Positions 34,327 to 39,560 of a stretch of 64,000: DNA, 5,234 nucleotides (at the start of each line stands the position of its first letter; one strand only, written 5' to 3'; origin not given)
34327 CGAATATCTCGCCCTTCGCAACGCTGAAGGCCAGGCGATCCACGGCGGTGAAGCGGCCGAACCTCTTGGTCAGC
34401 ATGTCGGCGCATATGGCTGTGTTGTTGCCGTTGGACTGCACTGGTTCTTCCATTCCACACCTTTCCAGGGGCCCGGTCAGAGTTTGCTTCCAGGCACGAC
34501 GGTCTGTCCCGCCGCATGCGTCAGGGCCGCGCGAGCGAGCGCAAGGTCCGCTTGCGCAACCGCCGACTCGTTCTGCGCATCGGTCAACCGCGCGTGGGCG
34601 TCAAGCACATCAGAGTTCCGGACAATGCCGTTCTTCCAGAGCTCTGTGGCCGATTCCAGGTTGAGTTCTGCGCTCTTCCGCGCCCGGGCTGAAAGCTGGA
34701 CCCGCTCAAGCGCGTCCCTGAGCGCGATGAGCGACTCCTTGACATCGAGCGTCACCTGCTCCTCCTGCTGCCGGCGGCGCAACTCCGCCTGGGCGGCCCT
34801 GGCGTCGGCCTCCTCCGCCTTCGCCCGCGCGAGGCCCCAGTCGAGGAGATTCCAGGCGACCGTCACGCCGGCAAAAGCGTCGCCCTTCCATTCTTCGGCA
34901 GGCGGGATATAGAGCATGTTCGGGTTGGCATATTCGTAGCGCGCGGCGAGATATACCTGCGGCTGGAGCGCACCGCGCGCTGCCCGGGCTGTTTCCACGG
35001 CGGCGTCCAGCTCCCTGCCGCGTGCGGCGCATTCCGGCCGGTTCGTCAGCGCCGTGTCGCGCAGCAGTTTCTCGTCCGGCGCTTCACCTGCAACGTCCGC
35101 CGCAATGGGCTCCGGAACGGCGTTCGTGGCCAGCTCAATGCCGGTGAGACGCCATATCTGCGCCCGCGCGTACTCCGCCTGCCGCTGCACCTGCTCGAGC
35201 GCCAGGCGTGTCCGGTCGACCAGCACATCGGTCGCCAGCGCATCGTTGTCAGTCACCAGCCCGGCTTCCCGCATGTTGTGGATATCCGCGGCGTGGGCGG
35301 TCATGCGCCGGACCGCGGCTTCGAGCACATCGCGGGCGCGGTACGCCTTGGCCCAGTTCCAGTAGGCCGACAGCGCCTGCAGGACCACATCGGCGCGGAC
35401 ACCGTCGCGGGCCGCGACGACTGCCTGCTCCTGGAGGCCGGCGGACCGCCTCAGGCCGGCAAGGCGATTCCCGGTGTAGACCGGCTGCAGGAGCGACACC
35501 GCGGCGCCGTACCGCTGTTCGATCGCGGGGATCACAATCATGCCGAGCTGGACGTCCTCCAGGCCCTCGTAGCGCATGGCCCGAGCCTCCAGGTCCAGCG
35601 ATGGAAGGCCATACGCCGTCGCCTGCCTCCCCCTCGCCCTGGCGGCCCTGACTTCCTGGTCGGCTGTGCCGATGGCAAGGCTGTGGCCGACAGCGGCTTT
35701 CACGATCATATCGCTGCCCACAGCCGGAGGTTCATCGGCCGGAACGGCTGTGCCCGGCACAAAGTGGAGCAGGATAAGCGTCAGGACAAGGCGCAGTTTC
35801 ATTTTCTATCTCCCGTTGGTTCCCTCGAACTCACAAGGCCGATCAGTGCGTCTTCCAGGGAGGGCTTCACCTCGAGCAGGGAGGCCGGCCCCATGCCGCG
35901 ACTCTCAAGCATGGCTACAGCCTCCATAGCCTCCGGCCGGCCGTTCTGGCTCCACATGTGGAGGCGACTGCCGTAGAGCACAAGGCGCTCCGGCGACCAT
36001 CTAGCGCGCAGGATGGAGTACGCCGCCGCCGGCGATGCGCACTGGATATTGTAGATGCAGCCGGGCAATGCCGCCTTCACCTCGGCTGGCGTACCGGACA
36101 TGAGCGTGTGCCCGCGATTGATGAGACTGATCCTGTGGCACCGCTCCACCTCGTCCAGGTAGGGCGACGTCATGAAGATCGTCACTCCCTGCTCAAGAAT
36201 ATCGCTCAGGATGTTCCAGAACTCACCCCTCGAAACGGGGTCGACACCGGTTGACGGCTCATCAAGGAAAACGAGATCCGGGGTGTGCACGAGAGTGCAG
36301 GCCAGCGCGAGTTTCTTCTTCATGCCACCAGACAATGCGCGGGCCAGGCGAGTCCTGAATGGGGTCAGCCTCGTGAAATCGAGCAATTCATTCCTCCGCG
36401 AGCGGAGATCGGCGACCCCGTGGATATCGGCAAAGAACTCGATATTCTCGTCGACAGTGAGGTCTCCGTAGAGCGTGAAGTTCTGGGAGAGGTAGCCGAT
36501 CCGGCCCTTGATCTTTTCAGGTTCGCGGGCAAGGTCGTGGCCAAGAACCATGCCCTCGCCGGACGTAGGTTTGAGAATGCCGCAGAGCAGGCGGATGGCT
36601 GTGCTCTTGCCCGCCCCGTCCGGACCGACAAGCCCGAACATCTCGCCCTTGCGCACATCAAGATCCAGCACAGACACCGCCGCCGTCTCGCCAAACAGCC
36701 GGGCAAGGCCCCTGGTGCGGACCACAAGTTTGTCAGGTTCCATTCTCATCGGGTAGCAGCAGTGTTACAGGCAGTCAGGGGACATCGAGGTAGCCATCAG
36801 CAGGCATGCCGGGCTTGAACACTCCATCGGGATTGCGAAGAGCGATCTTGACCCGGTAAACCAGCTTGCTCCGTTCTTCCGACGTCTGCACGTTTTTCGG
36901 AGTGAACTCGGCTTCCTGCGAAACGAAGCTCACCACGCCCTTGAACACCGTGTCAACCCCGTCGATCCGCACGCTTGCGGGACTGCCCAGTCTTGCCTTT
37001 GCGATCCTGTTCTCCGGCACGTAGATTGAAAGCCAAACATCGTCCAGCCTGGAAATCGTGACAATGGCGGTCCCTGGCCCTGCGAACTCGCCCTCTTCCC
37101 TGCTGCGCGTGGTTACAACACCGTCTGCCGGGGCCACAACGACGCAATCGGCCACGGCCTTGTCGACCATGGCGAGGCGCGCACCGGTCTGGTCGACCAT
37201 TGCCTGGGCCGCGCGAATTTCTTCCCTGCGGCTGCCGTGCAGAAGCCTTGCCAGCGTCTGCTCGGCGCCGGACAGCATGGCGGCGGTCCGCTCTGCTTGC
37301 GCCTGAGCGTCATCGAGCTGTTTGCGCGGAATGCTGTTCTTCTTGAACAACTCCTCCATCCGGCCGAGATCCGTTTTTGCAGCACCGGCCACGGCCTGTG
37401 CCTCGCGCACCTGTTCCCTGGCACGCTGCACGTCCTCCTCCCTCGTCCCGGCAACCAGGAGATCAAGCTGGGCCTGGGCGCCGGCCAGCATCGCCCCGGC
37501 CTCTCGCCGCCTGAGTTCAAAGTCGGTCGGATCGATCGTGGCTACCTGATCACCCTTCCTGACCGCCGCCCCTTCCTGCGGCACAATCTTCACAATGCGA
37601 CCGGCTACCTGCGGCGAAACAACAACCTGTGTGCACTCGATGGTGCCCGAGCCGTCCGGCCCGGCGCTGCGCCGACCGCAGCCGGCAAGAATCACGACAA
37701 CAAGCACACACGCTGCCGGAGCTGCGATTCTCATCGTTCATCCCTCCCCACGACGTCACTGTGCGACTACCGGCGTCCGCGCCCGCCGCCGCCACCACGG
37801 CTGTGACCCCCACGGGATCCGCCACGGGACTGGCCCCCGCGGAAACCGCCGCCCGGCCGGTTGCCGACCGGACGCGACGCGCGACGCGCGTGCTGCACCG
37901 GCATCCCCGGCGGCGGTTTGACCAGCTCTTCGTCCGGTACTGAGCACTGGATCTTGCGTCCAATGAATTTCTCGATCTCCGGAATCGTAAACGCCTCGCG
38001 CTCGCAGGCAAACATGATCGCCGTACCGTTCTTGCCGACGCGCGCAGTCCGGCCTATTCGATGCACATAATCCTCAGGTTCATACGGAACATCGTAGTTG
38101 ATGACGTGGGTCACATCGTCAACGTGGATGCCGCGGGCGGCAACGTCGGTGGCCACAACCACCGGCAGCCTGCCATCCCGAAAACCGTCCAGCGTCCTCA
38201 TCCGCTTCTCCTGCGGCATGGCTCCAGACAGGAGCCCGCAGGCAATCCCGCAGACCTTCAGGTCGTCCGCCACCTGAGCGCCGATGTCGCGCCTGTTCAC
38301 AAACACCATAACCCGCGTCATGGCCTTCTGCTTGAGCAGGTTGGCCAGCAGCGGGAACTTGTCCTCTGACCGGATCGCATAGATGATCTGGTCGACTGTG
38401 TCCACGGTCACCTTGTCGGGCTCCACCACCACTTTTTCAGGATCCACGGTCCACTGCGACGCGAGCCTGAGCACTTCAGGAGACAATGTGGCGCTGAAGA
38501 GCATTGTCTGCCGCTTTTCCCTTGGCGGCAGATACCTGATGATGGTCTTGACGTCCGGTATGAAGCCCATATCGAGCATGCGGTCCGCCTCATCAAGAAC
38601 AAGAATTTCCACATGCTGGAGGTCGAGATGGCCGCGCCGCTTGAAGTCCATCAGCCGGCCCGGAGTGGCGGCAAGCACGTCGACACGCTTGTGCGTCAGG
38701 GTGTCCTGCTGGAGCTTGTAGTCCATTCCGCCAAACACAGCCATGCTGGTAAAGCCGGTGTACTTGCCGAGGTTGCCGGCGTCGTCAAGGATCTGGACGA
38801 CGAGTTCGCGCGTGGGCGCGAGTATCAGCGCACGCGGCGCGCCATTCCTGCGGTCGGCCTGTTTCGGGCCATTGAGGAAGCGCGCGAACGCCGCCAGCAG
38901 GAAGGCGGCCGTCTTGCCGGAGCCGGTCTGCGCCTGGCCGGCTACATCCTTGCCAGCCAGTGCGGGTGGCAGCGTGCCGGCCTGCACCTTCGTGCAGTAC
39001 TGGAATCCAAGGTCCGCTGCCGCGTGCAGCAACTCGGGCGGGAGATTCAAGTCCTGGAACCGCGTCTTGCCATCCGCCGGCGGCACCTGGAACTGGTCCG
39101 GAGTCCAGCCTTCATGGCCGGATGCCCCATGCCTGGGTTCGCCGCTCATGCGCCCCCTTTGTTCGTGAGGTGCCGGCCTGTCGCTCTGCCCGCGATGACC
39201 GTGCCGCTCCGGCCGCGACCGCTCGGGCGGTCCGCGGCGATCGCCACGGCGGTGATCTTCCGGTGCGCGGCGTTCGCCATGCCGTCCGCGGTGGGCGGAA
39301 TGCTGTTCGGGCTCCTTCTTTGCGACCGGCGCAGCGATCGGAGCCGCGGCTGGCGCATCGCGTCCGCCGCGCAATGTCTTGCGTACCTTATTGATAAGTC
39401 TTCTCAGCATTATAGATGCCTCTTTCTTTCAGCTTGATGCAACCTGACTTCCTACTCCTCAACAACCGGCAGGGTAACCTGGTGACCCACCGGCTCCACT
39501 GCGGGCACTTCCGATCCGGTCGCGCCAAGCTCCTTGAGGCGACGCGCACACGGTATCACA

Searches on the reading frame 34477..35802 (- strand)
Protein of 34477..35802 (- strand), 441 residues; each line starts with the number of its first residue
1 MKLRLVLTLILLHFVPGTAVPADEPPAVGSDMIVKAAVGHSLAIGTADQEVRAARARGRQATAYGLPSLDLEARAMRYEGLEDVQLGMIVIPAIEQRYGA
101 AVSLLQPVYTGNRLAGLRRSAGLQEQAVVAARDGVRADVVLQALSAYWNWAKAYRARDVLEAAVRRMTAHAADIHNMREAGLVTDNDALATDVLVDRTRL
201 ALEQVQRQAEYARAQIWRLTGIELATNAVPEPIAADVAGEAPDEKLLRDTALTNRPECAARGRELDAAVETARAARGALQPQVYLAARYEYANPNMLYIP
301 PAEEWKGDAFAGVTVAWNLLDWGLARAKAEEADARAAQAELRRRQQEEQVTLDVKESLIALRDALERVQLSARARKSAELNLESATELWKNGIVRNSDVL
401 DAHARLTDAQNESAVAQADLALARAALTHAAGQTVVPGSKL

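Call 9: search_protein_families(library=pfam, proteins=[window:34477-35802:-], max_evalue=0.001)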
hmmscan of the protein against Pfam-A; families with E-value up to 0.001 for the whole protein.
window:34477-35802:- (441 aa): 1 family
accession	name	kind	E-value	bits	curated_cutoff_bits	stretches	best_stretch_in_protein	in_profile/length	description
PF02321.23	OEP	-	3.9e-42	144.6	22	2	247-431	4-186/187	Outer membrane efflux protein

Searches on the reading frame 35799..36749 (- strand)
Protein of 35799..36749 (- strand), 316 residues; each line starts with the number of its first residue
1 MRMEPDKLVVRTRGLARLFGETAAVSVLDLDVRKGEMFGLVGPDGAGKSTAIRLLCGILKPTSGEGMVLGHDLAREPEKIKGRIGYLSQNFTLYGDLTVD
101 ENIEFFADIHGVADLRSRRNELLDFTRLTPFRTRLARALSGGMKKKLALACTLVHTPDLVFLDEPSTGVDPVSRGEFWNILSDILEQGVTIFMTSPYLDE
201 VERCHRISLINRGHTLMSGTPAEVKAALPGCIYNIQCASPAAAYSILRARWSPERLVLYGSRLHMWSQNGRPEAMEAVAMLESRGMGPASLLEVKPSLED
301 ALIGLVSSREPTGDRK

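Call 9: search_protein_families(library=pfam, proteins=[window:35799-36749:-], max_evalue=0.001)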
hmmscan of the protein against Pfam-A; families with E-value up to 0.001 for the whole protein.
window:35799-36749:- (316 aa): 2 families
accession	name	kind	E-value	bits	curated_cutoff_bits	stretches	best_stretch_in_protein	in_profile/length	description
PF00005.33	ABC_tran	-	1.6e-28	100.4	25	1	28-166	4-136/137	ABC transporter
PF13304.12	AAA_21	-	3.4e-07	31.1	27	1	134-195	233-297/304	AAA domain, putative AbiEii toxin, Type IV TA system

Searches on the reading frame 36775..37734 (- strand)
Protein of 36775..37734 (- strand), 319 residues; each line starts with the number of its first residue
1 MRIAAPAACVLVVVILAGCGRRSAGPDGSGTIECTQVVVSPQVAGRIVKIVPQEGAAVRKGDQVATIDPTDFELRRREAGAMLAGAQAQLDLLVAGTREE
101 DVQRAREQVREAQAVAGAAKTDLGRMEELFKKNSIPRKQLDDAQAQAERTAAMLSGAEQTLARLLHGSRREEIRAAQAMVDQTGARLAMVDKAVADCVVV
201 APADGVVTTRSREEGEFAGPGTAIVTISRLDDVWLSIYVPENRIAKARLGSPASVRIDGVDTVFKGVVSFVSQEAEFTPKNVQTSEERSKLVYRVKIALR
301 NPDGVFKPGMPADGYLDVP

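Call 9: search_protein_families(library=pfam, proteins=[window:36775-37734:-], max_evalue=0.001)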
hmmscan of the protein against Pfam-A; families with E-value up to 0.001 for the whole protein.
window:36775-37734:- (319 aa): 3 families
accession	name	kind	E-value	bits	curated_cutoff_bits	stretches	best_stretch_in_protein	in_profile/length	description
PF16576.10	HlyD_D23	-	2.9e-20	72.9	30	1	35-311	18-213/214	Barrel-sandwich domain of CusB or HlyD membrane-fusion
PF13437.12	HlyD_3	-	1e-15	58.8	22.2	1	198-308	1-105/106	HlyD family secretion protein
PF00364.28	Biotin_lipoyl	-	0.00051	20.3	22.1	0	37-67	43-73/73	Biotin-requiring enzyme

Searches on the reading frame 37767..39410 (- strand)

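Call 10: search_protein_families(library=pfam, proteins=[window:37767-39410:-], max_evalue=0.001)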
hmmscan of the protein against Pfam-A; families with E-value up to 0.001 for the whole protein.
window:37767-39410:- (547 aa): 3 families
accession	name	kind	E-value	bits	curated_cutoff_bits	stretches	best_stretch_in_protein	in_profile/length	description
PF00270.35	DEAD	-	1.5e-48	165.2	26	1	140-313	1-164/167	DEAD/DEAH box helicase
PF00271.37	Helicase_C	-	1.1e-29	103.3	23.5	1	351-459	2-110/110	Helicase conserved C-terminal domain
PF04851.21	ResIII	-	3.2e-07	30.8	22.5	1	159-309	29-162/164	Type III restriction enzyme, res subunit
